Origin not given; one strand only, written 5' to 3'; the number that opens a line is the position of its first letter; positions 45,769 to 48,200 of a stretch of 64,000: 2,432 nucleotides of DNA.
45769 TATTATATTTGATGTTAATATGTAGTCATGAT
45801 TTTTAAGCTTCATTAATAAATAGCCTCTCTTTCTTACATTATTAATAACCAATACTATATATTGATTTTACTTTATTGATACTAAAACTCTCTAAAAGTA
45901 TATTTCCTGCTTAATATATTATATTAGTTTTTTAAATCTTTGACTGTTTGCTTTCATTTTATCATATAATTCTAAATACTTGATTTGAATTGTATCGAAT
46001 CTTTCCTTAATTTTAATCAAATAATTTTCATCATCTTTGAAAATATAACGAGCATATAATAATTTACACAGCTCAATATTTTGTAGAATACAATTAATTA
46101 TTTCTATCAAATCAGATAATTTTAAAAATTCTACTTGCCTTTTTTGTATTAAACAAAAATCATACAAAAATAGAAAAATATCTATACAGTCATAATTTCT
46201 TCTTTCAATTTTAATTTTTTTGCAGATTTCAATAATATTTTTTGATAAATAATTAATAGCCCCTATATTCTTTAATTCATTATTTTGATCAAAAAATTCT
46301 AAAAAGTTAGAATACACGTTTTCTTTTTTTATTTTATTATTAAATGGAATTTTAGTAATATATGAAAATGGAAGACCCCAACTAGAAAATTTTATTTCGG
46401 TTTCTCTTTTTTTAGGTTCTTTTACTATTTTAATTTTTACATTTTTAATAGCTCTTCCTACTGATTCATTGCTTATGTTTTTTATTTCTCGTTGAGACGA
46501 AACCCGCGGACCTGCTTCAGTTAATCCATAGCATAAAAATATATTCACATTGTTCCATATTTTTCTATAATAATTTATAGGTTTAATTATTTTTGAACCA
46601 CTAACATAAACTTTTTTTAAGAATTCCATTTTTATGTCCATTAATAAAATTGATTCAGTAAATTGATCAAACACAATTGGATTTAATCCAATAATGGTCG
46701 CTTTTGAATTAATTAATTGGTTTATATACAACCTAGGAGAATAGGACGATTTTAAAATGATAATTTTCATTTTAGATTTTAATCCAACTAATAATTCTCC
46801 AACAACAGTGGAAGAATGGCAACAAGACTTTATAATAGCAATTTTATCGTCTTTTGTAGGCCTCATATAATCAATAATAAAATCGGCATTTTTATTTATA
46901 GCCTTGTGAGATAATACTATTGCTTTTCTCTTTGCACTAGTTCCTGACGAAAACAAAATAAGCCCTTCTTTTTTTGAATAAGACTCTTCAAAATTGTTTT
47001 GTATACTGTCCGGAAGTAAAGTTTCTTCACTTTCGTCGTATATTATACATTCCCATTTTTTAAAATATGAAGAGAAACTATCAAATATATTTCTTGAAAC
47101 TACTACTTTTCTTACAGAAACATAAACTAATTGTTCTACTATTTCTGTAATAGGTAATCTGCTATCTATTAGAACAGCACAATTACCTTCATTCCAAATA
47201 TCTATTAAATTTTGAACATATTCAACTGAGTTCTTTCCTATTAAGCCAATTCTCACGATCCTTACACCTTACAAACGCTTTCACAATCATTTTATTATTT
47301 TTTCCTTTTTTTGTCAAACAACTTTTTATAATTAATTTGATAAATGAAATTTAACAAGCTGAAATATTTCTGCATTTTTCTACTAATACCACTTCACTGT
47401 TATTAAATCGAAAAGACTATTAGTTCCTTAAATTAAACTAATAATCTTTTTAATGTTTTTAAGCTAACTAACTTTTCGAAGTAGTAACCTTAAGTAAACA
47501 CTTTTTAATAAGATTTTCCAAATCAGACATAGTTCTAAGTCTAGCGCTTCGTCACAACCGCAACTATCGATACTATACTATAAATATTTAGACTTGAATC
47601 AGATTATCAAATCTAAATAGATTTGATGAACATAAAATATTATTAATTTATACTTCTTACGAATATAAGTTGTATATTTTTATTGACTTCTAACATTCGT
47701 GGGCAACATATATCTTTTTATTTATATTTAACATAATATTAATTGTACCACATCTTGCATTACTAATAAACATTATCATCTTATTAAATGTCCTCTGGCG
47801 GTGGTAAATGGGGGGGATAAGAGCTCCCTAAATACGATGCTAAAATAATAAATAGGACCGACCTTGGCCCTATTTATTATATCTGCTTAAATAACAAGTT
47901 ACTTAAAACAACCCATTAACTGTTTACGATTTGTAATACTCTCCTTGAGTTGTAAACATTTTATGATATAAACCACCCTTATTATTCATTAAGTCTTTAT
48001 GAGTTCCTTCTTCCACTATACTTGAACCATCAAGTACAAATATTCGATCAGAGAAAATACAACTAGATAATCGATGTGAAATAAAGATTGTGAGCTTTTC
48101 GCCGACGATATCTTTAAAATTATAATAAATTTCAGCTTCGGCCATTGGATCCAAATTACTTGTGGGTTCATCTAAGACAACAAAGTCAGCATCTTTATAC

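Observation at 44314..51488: Candidate export / self-immunity module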

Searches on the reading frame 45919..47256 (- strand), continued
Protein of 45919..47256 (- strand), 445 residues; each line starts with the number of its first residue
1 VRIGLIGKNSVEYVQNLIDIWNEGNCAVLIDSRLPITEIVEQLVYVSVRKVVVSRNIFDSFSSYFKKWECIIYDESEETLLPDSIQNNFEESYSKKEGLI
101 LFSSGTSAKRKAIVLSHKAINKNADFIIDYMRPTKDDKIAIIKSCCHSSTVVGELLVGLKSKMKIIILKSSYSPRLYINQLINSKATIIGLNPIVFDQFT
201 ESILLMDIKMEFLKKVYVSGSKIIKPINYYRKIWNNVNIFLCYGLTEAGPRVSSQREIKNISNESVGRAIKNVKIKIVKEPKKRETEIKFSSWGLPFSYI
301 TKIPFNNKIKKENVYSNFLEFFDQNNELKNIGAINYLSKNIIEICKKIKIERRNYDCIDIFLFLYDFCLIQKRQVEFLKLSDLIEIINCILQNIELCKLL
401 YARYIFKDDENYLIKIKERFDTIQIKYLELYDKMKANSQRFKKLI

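Call 67: predict_structure(protein=P0003)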
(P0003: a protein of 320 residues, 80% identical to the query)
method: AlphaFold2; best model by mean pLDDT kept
length: 320 residues; sequences in the alignment: 1
mean_pLDDT: 37.9   pTM: 0.26
mean pLDDT of the five models: 37.9, 37.0, 35.3, 31.3, 29.7
residues with pLDDT >= 90: 0; 70-90: 0; 50-70: 52; < 50: 268
segments of 3 or more residues with pLDDT < 50: 1-212, 222-235, 239-253, 275-283, 285-289, 314-320
pLDDT, mean of each block of 10 residues (from residue 1): 25 26 25 27 32 35 31 30 37 29 30 32 36 35 37 37 32 29 32 36 41 50 45 48 44 50 54 49 48 52 52 44
secondary structure, 60 per line:
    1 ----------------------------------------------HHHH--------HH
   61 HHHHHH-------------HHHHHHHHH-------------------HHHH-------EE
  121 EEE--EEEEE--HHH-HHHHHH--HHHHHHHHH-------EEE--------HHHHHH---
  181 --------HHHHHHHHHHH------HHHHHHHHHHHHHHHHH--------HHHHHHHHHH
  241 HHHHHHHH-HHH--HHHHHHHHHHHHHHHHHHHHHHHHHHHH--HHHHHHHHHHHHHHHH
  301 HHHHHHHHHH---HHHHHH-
elements in order: H47-50 H59-66 H80-88 H108-111 E119-123 E126-130 H137-142 H145-153 E161-163 H172-177 H189-199 H206-222 H231-248 H255-282 H285-310 H314-319

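Call 80: search_protein_representatives(protein=P0003)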
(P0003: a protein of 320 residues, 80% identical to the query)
Query: 320 residues. Proteins with E-value up to 0.001 (for the whole library): 13; up to 1e-10: 5; up to 1e-30: 1. The best 13 are listed.
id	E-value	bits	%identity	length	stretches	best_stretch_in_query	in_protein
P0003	8.0e-203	688.9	100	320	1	1-320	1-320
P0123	2.0e-18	83.3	27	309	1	7-294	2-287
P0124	4.1e-16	75.6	28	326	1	8-303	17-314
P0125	9.7e-15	71.1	28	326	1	5-304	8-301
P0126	2.4e-14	69.8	27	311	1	4-290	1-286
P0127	2.2e-10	56.8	27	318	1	4-279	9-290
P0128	4.8e-10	55.7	23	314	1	10-300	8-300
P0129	5.6e-10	55.5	27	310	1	8-291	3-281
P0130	1.2e-08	51.2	25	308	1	7-289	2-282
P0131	1.7e-06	44.1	25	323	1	6-292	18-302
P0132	1.4e-05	41.0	25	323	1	7-298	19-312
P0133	1.5e-04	37.6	23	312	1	14-298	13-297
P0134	8.4e-04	35.2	23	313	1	7-290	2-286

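Call 83: search_protein_families(library=pfam, alignment_id=A7, max_evalue=0.1)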
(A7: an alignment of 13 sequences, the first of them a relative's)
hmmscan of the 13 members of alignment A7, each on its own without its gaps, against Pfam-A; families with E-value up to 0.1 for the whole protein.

A. member 1, P0003 (320 aa): 0 families

B. families by the number of members that match (of 13 scanned): 2 families
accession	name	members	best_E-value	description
PF14399.12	BtrH_N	1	0.082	Butirosin biosynthesis protein H, N-terminal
PF13048.12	DUF3908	1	0.092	Protein of unknown function (DUF3908)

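Call 85: find_encoding_contigs(protein=P0123, flank=10000, max_places=2)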
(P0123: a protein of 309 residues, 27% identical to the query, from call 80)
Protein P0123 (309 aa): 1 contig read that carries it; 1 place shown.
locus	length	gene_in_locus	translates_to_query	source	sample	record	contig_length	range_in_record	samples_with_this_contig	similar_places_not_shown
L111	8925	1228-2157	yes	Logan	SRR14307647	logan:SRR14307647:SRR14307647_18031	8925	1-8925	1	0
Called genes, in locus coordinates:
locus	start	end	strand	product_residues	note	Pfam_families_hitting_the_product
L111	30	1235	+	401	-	-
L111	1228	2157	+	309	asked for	-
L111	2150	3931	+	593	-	PF00664:ABC_membrane (weak), PF00005:ABC_tran, PF02463:SMC_N, PF13304:AAA_21 (faint)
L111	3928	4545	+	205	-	-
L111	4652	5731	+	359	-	-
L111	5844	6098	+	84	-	PF00550:PP-binding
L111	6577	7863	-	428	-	PF14501:HATPase_c_5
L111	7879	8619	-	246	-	PF00072:Response_reg, PF04397:LytTR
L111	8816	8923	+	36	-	?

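Call 86: find_encoding_contigs(protein=P0124, flank=10000, max_places=2)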
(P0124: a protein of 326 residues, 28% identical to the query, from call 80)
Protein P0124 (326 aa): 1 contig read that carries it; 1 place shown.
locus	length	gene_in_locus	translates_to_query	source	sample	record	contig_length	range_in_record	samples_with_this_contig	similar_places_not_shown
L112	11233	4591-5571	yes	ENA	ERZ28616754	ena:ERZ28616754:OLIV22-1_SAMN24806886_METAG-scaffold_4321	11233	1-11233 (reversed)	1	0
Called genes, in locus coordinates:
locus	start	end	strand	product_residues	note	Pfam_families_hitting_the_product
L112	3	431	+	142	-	?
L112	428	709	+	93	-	PF00550:PP-binding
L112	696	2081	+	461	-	PF05175:MTS, PF06325:PrmA, PF09445:Methyltransf_15 (weak), PF13649:Methyltransf_25 (weak), PF13847:Methyltransf_31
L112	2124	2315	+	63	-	-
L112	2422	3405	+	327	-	PF13353:Fer4_12 (faint), PF04055:Radical_SAM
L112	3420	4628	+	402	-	-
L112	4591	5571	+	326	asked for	-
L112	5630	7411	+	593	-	PF00664:ABC_membrane, PF00005:ABC_tran, PF02463:SMC_N (weak)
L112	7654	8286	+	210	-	PF13630:SdpI (weak)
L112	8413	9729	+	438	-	PF00501:AMP-binding, PF13193:AMP-binding_C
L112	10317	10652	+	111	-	PF00118:Cpn60_TCP1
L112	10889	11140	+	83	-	-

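Call 87: find_encoding_contigs(protein=P0126, flank=10000, max_places=2)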
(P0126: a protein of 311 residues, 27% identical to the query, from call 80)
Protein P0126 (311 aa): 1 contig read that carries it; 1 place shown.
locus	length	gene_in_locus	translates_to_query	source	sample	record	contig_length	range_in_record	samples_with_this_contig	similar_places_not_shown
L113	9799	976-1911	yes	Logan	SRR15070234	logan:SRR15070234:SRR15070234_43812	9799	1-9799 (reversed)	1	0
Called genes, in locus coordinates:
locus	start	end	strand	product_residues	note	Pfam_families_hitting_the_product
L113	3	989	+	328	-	?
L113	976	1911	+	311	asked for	-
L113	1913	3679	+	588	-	PF00664:ABC_membrane, PF00005:ABC_tran, PF02463:SMC_N (faint)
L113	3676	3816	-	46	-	-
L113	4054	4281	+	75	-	-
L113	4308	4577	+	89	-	PF00550:PP-binding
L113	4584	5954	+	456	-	-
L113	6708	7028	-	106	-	-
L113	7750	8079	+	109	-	-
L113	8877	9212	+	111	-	-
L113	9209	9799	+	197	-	?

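Call 90: search_protein_families(library=pfam, proteins=[L112:7654-8286:+, L111:3928-4545:+, L111:4652-5731:+, L113:4584-5954:+, L112:2124-2315:+], max_evalue=0.1)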
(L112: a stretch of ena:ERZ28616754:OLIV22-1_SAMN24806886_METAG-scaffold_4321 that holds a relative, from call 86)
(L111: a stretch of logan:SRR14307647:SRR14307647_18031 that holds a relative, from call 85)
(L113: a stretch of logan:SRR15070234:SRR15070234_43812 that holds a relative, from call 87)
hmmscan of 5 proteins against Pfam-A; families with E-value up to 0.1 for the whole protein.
L112:7654-8286:+ (210 aa): 2 families
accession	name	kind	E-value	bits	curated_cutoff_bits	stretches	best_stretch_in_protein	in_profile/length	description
PF13630.11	SdpI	-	1.6e-06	28.6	28.2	1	112-179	3-70/71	SdpI/YfhL protein family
PF19529.4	DUF6057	-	0.02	14.3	29.8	1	18-194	83-263/569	Family of unknown function (DUF6057)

L111:3928-4545:+ (205 aa): 0 families

L111:4652-5731:+ (359 aa): 1 family
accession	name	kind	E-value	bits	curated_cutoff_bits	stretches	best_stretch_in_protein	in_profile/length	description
PF23873.1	DUF7228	-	0.022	15.1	27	1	187-222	11-46/59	Family of unknown function (DUF7228)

L113:4584-5954:+ (456 aa): 4 families
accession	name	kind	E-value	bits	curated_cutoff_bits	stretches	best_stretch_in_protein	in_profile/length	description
PF13026.12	DUF3887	-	0.0014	19.6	31.8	1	79-151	18-91/91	Protein of unknown function (DUF3887)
PF12146.15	Hydrolase_4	-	0.0033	17.2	27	1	210-425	18-233/239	Serine aminopeptidase, S33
PF21827.1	New_glue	-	0.045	13.9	31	1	3-45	2-44/94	New glue protein family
PF07819.20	PGAP1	-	0.094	12.9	24.3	0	245-306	65-127/233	PGAP1-like alpha/beta domain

L112:2124-2315:+ (63 aa): 0 families

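Call 91: predict_structure(alignment_id=A7)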
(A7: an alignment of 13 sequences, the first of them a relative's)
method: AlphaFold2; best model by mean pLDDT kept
length: 320 residues; sequences in the alignment: 13
mean_pLDDT: 88.3   pTM: 0.87
mean pLDDT of the five models: 88.3, 88.1, 87.9, 87.6, 87.1
residues with pLDDT >= 90: 189; 70-90: 107; 50-70: 20; < 50: 4
segments of 3 or more residues with pLDDT < 50: none
pLDDT, mean of each block of 10 residues (from residue 1): 74 81 89 90 90 87 91 90 93 92 89 88 95 82 94 70 74 91 88 90 94 94 82 92 95 92 98 95 95 96 92 63
secondary structure, 60 per line:
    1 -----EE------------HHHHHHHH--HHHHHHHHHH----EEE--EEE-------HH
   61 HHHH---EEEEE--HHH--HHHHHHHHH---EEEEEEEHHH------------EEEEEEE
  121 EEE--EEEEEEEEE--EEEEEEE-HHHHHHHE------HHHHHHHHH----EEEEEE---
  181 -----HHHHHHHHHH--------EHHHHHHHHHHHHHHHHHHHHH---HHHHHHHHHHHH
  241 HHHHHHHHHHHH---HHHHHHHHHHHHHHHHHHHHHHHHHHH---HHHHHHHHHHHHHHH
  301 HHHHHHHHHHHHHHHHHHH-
elements in order: H20-27 H30-39 E44-46 E49-51 H59-64 E68-72 H80-88 E92-98 E114-123 E126-134 E137-143 H145-151 H159-167 E172-177 H186-195 H205-225 H229-252 H256-282 H286-319

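Call 101: fold_search(model_id=the predicted structure, library=pdb)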
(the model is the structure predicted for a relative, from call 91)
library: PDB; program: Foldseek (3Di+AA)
matches with E <= 10: 282; with E <= 0.001: 9
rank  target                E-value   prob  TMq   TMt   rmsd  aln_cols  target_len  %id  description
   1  8gs1_B                8.5e-07  1.00  0.56  0.55   6.8       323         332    7  Crystal structure of AziU2-U3 complex from Streptomyces sahachiroi NRRL2485 (released 2023-09-06)
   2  8gs1_D                1.5e-06  1.00  0.60  0.58   6.6       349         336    8  Crystal structure of AziU2-U3 complex from Streptomyces sahachiroi NRRL2485 (released 2023-09-06)
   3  7wuw_C                4.3e-06  1.00  0.61  0.60   6.6       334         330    8  Crystal structure of AziU3/U2 from Streptomyces sahachiroi (released 2022-09-07)
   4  9qvo                  1.1e-04  1.00  0.62  0.64   5.8       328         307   11  Crystal structure of the CtaG_H128A variant from Ruminiclostridium cellulolyticum (P2(1)-small) (released 2025-10-01)
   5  7yn2_A                4.2e-04  1.00  0.62  0.58   5.7       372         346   10  Crystal structure of CcbD with methylthiolincosamide (released 2023-08-02)
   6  7yn2_B                5.7e-04  1.00  0.58  0.54   6.0       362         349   10  Crystal structure of CcbD with methylthiolincosamide (released 2023-08-02)
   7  7yn1_B                6.3e-04  1.00  0.51  0.48  12.2       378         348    9  Crystal structure of selenomethionine labeled CcbD (released 2023-08-02)
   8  9dks_A                7.0e-04  1.00  0.48  0.45  12.4       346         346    9  Crystal structure of CcbD C19S mutant complexed with single PCP domain of CcbZ (released 2025-09-17)
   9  9dkr_B                9.0e-04  1.00  0.61  0.57   6.3       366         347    9  Crystal structure of CcbD complexed with PCP domain of CcbZ (released 2025-10-01)
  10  7yn1_A                1.2e-03  1.00  0.58  0.54   6.4       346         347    9  Crystal structure of selenomethionine labeled CcbD (released 2023-08-02)
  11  9dks_B                2.6e-03  1.00  0.57  0.54   6.2       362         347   10  Crystal structure of CcbD C19S mutant complexed with single PCP domain of CcbZ (released 2025-09-17)
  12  9dkr_A                3.5e-03  1.00  0.57  0.53   6.4       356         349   10  Crystal structure of CcbD complexed with PCP domain of CcbZ (released 2025-10-01)
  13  3erv                  2.8e-02  0.98  0.21  0.31   8.1       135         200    7  Crystal structure of an putative C39-like peptidase from Bacillus anthracis (released 2008-10-14)
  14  8dt0_A                2.4e-01  0.98  0.28  0.58   6.2       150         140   11  Scaffolding protein functional sites using deep learning (released 2022-08-10)
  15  8vp5_A                2.9e-01  0.20  0.25  0.14  23.0       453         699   10  Cryo-EM structure of the ABC transporter PCAT1 bound with ADP and Substrate (released 2024-10-30)
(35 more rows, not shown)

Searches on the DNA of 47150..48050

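Call 42: search_rna_families(source=window, start=47150, end=48050, threshold=evalue, max_evalue=1)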
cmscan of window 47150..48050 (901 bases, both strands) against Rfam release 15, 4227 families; matches with E-value up to 1: 1.
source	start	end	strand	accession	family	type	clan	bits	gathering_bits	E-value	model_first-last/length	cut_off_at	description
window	47845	47879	-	RF04341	Plastid-psbJ-5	Cis-reg;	CL00152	19.9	53.1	0.81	1-59/59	no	Plastid-psbJ-5 3UTR RNA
